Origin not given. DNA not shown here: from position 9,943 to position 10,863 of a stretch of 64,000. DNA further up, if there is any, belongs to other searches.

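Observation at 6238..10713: Two ClpP-like proteases in the early arm, one forming an NfeD/STOPP-stomatin-like cassette with an SPFH lipoprotein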

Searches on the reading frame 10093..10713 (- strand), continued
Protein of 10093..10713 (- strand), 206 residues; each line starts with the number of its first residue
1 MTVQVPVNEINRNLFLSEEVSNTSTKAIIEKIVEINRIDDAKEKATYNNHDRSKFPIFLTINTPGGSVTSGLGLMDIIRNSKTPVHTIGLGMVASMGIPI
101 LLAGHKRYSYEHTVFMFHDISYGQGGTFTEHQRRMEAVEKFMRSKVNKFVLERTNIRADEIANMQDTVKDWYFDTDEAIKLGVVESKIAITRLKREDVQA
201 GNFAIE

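Call 81: predict_structure(alignment_id=A6)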
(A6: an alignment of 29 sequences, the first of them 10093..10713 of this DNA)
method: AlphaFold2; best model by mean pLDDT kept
length: 206 residues; sequences in the alignment: 29
mean_pLDDT: 86.5   pTM: 0.82
mean pLDDT of the five models: 86.5, 85.2, 84.9, 84.2, 60.6
residues with pLDDT >= 90: 128; 70-90: 50; 50-70: 18; < 50: 10
segments of 3 or more residues with pLDDT < 50: 1-6, 203-206
pLDDT, mean of each block of 10 residues (from residue 1): 53 95 97 97 90 94 93 97 98 96 98 89 68 77 87 94 79 96 90 66 48
secondary structure, 60 per line:
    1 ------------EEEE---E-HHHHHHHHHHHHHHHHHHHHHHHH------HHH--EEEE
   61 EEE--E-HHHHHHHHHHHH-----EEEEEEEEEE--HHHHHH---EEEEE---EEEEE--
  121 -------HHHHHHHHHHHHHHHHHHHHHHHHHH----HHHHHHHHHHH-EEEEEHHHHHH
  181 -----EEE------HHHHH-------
elements in order: E13-16 H22-45 E57-63 H68-79 E85-94 H97-102 E106-110 E114-118 H128-153 H158-168 E170-174 H175-180 E186-188 H195-199

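Call 84: fold_search(model_id=the predicted structure, library=pdb)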
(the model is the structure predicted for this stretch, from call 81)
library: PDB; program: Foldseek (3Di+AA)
matches with E <= 10: 1868; with E <= 0.001: 1453
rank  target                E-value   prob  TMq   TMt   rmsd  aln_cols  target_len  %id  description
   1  6cfd_L                1.1e-15  1.00  0.72  0.82   2.1       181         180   29  ADEP4 bound to E. faecium ClpP (released 2018-05-16)
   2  4emp_L                1.1e-15  1.00  0.72  0.80   2.2       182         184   27  Crystal structure of the mutant of ClpP E137A from Staphylococcus aureus (released 2013-04-17)
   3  6hwn_F                1.3e-15  1.00  0.72  0.79   2.6       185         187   26  Structure of Thermus thermophilus ClpP in complex with a tripeptide. (released 2019-09-18)
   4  6cfd_A                1.7e-15  1.00  0.72  0.81   2.1       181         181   29  ADEP4 bound to E. faecium ClpP (released 2018-05-16)
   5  6cfd_C                1.8e-15  1.00  0.72  0.82   2.2       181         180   29  ADEP4 bound to E. faecium ClpP (released 2018-05-16)
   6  6cfd_G                2.1e-15  1.00  0.72  0.81   2.2       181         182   29  ADEP4 bound to E. faecium ClpP (released 2018-05-16)
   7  3kti_A                2.1e-15  1.00  0.72  0.85   2.1       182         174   27  Structure of ClpP in complex with ADEP1 (released 2010-03-23)
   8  6hwn_B                2.1e-15  1.00  0.72  0.79   2.6       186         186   25  Structure of Thermus thermophilus ClpP in complex with a tripeptide. (released 2019-09-18)
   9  6hwn_E                2.2e-15  1.00  0.73  0.80   2.5       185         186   23  Structure of Thermus thermophilus ClpP in complex with a tripeptide. (released 2019-09-18)
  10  6cfd_B                2.3e-15  1.00  0.72  0.81   2.2       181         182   29  ADEP4 bound to E. faecium ClpP (released 2018-05-16)
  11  6hwn_A                2.5e-15  1.00  0.73  0.80   2.2       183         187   24  Structure of Thermus thermophilus ClpP in complex with a tripeptide. (released 2019-09-18)
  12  6hwn_C                2.7e-15  1.00  0.71  0.78   2.8       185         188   26  Structure of Thermus thermophilus ClpP in complex with a tripeptide. (released 2019-09-18)
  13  6cfd_I                2.8e-15  1.00  0.72  0.79   2.1       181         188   29  ADEP4 bound to E. faecium ClpP (released 2018-05-16)
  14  6n80_B                3.4e-15  1.00  0.73  0.84   2.1       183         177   27  S. aureus ClpP bound to anti-4a (released 2019-06-26)
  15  6cfd_T                3.7e-15  1.00  0.72  0.81   2.1       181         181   29  ADEP4 bound to E. faecium ClpP (released 2018-05-16)
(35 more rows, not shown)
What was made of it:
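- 10093..10713 (-): ClpP-A: divergent cytoplasmic S14 ClpP with Ser95-His118-Asp triad and handle region, lacking the N-terminal axial loop and the start of helix A. AlphaFold model pLDDT 86.5 matching Firmicute ClpPs at TM about 0.8 (calls 81, 84).
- On NfeD/STOPP-stomatin system: All 50 top fold hits are S14 ClpPs (call 84).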

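Call 87: find_encoding_contigs(protein=P0095, flank=9000, max_places=1)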
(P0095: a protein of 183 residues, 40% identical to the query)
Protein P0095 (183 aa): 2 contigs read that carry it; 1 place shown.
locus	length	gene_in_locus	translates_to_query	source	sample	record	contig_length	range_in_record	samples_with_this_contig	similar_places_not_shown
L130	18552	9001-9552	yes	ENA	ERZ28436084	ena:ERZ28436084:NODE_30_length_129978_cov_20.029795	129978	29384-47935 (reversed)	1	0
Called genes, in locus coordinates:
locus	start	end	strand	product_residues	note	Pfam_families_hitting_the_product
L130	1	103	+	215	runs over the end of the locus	-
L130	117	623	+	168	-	-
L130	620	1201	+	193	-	-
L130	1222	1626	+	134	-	-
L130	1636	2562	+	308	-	-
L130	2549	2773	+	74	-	PF04448:DUF551 (faint)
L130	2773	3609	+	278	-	PF04446:Thg1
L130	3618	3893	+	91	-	-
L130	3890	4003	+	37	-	-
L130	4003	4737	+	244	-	-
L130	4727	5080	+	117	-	-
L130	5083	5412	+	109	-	-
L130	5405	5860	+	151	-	-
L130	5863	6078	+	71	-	-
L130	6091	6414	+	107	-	-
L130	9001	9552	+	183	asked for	PF00574:CLP_protease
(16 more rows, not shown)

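Call 88: find_encoding_contigs(protein=P0074, flank=9000, max_places=1)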
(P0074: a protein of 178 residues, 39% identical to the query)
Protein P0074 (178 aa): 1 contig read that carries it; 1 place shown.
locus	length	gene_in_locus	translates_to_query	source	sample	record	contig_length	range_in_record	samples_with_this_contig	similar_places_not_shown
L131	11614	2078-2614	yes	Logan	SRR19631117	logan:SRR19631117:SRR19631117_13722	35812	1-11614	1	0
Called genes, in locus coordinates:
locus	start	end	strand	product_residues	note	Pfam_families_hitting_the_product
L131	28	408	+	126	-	-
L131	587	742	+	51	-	-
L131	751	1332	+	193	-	-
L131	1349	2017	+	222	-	-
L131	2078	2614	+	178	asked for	PF00574:CLP_protease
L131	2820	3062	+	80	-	PF07866:DUF1653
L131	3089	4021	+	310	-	-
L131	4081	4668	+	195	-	PF06941:NT5C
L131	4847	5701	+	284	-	-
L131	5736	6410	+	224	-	-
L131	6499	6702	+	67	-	-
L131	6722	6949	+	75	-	PF00684:DnaJ_CXXCXGXG (faint)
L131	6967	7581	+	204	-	-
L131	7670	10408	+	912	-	PF02463:SMC_N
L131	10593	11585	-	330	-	-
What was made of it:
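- Outgroup ClpPs sit in nucleotide-metabolism modules (calls 87, 88).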
